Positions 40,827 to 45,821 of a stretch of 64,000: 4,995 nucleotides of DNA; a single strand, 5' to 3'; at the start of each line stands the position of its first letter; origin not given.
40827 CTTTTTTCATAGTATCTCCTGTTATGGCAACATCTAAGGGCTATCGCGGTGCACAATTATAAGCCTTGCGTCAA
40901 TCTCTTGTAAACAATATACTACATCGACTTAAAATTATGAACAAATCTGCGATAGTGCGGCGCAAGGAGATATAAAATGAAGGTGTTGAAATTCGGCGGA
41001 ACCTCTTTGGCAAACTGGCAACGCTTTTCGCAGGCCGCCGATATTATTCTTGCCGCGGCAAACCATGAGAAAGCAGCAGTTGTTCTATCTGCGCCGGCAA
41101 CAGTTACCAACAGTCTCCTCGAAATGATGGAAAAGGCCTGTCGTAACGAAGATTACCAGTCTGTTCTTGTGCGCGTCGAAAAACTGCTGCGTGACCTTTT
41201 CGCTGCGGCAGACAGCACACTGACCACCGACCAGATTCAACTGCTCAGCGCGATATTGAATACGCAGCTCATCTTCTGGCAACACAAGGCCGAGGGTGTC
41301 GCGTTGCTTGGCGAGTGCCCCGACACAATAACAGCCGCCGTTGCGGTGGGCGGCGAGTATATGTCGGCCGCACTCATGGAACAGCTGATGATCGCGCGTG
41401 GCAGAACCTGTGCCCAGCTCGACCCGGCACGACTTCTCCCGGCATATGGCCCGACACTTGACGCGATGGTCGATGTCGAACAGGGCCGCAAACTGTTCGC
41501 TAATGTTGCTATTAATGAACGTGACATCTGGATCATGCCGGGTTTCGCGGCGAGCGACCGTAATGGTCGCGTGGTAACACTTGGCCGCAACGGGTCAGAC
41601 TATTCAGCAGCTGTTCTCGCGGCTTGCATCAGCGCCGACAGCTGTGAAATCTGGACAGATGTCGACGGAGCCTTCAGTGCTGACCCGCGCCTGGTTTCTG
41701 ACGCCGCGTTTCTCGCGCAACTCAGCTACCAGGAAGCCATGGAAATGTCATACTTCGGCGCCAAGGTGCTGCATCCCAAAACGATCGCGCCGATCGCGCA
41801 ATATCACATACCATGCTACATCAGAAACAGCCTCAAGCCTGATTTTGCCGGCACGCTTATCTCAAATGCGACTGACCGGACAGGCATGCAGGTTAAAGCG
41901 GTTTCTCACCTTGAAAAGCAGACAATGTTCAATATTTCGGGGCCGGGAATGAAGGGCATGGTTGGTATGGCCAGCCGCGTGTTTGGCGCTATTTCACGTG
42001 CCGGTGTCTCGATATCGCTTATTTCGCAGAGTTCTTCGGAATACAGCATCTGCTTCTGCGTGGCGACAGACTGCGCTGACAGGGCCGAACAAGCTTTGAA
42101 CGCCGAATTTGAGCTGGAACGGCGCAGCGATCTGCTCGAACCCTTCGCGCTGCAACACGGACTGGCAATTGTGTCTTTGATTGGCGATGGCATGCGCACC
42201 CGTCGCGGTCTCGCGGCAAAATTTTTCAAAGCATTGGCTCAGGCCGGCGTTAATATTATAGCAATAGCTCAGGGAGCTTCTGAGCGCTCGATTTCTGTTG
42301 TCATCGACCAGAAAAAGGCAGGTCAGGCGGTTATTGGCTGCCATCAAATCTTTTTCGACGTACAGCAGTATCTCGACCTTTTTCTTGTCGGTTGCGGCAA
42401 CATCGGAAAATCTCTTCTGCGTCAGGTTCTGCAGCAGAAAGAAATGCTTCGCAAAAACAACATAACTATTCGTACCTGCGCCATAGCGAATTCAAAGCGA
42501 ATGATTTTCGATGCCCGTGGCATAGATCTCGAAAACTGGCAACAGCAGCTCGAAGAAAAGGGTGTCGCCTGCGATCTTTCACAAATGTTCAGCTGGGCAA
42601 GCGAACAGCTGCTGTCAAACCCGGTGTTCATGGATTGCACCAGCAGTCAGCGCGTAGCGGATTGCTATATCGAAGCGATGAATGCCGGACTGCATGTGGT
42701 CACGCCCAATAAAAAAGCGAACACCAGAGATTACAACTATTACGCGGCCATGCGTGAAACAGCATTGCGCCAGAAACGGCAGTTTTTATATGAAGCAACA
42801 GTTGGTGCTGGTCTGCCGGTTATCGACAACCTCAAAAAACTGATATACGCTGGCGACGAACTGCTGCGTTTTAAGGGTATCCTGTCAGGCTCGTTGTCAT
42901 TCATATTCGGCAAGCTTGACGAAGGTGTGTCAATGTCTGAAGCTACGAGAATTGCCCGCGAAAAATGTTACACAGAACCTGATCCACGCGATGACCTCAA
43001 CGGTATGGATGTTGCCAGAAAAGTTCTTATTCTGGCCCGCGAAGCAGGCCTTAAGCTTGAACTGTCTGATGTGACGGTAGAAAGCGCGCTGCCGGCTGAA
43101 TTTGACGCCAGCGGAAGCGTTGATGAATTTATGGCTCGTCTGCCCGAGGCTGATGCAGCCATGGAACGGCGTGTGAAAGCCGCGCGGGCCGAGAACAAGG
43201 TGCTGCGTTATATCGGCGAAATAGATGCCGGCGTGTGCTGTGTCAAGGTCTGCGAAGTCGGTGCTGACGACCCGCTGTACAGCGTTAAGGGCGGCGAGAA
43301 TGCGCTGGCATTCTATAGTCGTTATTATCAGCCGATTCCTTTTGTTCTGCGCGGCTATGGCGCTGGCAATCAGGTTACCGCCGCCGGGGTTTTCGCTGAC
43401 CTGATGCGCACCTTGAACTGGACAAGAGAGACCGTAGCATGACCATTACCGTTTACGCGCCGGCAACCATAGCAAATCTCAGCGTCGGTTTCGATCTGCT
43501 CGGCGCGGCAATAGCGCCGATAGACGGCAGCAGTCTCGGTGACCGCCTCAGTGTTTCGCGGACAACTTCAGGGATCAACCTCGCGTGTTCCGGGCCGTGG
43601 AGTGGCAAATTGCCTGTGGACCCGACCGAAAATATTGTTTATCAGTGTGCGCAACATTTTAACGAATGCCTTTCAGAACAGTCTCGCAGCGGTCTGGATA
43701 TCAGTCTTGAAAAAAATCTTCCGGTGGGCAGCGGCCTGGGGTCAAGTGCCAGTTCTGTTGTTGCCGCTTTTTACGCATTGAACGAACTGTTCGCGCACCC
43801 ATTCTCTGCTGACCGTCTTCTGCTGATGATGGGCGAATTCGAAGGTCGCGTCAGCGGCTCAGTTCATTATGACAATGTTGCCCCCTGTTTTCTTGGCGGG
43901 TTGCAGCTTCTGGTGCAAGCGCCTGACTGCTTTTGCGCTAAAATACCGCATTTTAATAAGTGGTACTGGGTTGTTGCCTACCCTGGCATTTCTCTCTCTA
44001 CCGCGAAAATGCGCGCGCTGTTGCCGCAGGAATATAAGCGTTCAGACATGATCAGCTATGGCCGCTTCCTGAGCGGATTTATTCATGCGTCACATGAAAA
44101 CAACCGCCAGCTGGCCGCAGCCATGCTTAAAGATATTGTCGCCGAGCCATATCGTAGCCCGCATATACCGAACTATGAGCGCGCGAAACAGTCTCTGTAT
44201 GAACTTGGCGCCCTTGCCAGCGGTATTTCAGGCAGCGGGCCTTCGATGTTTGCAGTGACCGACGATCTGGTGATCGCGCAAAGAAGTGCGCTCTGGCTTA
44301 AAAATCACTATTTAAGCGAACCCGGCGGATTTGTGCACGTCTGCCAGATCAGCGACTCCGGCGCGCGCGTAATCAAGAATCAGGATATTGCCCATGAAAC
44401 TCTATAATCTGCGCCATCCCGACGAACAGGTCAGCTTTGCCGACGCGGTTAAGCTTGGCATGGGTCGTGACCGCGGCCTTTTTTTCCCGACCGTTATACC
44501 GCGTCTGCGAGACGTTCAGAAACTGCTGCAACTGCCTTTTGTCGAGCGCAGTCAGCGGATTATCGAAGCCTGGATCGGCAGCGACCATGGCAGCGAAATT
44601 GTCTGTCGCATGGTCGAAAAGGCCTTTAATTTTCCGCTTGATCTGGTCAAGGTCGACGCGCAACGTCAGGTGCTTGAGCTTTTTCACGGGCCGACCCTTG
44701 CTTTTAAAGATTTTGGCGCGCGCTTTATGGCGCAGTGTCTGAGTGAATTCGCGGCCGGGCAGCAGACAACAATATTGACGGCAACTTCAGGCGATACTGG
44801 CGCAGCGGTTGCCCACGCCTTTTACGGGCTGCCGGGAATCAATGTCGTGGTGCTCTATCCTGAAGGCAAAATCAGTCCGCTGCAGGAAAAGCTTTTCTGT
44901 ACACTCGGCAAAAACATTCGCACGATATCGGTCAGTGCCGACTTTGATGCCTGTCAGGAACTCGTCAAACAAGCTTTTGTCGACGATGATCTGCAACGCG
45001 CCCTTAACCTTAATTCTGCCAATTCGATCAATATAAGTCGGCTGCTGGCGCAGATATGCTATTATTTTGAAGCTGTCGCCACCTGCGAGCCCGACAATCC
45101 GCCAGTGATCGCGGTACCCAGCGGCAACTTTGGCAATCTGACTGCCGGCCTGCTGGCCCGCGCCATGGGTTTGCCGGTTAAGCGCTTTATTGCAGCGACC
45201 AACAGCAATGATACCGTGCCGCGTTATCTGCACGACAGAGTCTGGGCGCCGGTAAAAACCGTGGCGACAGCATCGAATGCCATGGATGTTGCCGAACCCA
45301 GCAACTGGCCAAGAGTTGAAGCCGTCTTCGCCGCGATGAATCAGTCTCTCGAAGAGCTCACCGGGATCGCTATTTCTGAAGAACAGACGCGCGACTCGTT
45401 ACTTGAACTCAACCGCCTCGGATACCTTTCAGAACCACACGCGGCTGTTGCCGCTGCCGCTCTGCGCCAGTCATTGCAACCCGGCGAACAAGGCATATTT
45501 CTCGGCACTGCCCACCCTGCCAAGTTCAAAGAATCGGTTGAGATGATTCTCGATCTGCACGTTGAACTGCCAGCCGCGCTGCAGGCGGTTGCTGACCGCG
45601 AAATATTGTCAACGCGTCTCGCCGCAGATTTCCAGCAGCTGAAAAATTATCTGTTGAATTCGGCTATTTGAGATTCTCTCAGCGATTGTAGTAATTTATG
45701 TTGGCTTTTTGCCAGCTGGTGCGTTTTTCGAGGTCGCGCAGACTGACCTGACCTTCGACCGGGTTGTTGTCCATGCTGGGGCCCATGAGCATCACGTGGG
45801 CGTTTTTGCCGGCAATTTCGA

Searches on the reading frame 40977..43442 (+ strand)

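Call 9: search_protein_families(library=pfam, proteins=[window:40977-43442:+], max_evalue=0.001)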
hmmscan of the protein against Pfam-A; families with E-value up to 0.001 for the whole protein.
window:40977-43442:+ (821 aa): 6 families
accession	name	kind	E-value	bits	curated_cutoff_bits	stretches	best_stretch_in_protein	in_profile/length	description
PF00742.24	Homoserine_dh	-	4.3e-48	163.9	22.9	1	614-810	1-173/173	Homoserine dehydrogenase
PF22468.2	ACT_9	-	1.2e-40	137.5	27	2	399-459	1-61/61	ACT domain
PF00696.33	AA_kinase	-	3.8e-40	138.5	24.9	1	2-284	3-234/234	Amino acid kinase family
PF03447.22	NAD_binding_3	-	9.9e-22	78.3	24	1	472-606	1-116/116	Homoserine dehydrogenase, NAD binding domain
PF13840.12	ACT_7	-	4.6e-18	65.3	27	2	393-452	3-60/65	ACT domain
PF01842.31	ACT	-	2.4e-17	62.8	27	2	325-377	7-61/66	ACT domain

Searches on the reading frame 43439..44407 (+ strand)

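Call 9: search_protein_families(library=pfam, proteins=[window:43439-44407:+], max_evalue=0.001)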
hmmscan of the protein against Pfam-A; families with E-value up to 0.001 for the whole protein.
window:43439-44407:+ (322 aa): 3 families
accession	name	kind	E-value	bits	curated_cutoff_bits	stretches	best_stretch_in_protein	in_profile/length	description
PF00288.32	GHMP_kinases_N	-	2.5e-20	72.9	22.3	1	65-154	1-87/87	GHMP kinases N terminal domain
PF08544.19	GHMP_kinases_C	-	4.5e-09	37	21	1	218-277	5-69/85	GHMP kinases C terminal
PF22700.2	MVD-like_N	-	0.00068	19.8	27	0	70-127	68-124/157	Diphosphomevalonate decarboxylase-like N-terminal domain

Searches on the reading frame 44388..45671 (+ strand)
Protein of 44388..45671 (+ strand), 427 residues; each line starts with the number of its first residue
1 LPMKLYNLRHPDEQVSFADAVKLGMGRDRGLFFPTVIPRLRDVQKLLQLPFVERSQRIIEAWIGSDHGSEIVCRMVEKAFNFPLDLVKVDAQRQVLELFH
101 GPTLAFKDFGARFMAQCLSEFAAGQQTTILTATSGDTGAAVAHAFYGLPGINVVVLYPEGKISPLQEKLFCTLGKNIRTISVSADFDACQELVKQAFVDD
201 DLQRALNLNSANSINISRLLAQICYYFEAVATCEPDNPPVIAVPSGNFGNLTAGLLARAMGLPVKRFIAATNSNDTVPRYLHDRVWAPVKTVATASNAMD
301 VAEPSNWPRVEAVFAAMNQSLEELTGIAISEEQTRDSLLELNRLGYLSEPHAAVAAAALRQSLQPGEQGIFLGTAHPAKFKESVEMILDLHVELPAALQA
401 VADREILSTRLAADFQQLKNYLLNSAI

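Call 9: search_protein_families(library=pfam, proteins=[window:44388-45671:+], max_evalue=0.001)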
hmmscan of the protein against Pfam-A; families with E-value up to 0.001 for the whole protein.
window:44388-45671:+ (427 aa): 3 families
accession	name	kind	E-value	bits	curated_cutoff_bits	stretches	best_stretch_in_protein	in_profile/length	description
PF00291.31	PALP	-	5.1e-25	88.9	35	1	97-364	29-284/295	Pyridoxal-phosphate dependent enzyme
PF14821.11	Thr_synth_N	-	2.1e-08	34.6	25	1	9-80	6-79/79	Threonine synthase N terminus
PF24857.1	THR4_C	-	7.5e-06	26.4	27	1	353-389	2-42/85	Threonine synthase, C-terminal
